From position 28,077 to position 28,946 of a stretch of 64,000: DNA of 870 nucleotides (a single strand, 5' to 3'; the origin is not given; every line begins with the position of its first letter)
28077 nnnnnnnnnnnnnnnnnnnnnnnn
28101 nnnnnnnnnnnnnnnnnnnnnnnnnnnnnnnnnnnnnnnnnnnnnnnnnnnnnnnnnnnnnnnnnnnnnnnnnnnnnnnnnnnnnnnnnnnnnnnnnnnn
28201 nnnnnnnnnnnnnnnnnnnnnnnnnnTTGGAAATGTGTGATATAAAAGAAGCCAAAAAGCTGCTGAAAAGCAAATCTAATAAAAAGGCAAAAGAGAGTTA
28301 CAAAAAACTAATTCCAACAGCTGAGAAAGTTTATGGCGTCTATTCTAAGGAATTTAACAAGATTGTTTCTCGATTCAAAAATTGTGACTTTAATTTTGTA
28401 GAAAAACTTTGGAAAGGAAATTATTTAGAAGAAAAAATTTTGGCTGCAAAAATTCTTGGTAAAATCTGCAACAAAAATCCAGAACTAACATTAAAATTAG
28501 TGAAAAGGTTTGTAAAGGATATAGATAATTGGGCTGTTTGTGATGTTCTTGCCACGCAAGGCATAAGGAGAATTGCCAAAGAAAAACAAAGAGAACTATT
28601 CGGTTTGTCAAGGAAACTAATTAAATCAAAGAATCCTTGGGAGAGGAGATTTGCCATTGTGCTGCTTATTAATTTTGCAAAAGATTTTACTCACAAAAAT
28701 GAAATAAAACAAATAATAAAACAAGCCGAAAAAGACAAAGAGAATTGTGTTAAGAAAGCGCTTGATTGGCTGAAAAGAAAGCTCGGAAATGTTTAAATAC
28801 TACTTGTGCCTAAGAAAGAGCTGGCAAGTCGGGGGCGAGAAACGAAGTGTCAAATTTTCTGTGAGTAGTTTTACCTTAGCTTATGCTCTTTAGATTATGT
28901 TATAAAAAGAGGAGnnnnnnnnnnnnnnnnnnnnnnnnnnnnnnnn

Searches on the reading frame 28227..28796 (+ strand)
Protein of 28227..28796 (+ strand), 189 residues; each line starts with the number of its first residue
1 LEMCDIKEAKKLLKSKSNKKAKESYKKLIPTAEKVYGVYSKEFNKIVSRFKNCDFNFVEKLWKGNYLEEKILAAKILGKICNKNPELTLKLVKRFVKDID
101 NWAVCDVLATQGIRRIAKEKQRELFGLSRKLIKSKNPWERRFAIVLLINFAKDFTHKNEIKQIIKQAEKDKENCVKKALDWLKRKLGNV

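Call 94: search_protein_families(library=pfam, proteins=[window:28227-28796:+], max_evalue=0.001)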
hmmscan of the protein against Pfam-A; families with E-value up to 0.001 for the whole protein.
window:28227-28796:+ (189 aa): 1 family
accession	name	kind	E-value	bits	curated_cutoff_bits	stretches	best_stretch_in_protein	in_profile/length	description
PF08713.17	DNA_alkylation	-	2.9e-32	112.5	21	1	10-187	2-183/213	DNA alkylation repair enzyme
